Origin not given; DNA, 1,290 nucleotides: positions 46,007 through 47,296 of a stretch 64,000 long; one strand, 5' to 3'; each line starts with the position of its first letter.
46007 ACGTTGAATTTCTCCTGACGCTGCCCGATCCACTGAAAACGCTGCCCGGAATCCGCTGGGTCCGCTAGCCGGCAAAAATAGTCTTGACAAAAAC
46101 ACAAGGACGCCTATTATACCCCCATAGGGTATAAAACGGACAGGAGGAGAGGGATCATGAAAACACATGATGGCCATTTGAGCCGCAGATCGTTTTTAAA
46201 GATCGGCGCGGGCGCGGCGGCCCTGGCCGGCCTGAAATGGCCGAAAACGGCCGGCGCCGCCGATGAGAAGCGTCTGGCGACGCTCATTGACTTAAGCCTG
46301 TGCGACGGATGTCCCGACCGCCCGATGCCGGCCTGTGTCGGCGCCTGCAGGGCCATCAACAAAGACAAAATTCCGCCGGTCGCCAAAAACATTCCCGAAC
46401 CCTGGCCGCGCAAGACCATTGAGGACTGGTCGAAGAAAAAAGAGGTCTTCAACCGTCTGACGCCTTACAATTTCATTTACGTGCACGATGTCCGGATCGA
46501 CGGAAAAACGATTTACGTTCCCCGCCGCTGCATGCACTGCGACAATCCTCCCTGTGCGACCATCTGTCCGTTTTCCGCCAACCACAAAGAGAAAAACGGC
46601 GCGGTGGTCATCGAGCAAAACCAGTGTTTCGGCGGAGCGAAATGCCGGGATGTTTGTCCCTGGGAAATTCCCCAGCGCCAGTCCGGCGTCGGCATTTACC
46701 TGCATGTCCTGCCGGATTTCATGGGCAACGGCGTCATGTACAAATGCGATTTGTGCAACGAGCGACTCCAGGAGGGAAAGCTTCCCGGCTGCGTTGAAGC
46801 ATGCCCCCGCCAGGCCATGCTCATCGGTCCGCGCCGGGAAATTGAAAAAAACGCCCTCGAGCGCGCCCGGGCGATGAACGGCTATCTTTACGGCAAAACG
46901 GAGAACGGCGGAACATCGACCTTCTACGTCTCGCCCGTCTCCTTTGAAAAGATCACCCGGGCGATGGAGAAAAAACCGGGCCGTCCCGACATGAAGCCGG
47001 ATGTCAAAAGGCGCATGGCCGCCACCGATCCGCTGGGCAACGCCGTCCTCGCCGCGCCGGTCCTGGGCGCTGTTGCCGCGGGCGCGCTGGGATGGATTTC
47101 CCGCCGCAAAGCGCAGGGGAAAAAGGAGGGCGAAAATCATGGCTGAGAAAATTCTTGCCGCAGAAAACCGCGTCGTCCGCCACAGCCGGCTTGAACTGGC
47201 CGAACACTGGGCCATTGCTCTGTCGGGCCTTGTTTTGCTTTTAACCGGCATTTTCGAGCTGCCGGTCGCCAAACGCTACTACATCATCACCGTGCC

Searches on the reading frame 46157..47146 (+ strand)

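Call 66: search_protein_families(library=pfam, proteins=[window:46157-47146:+], max_evalue=0.001)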
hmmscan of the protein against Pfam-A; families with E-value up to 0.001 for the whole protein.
window:46157-47146:+ (329 aa): 6 families
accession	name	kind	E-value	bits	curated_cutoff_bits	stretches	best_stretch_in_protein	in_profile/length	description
PF13247.11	Fer4_11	-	5.9e-19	68.6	26.2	1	118-224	3-98/100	4Fe-4S dicluster domain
PF12838.12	Fer4_7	-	2.4e-14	53.9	27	1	49-141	2-52/52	4Fe-4S dicluster domain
PF13237.11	Fer4_10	-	2.1e-06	28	25.5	1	150-217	2-53/53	4Fe-4S dicluster domain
PF10518.14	TAT_signal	-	1.7e-05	25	22.7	1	7-26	1-20/21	TAT (twin-arginine translocation) pathway signal sequence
PF13187.11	Fer4_9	-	2.6e-05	24.6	27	0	124-168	1-48/52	4Fe-4S dicluster domain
PF25160.1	LdpA_Fe-S-bd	-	0.00056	20.1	27.6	1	128-171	5-42/49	LdpA Fe-S cluster-binding domain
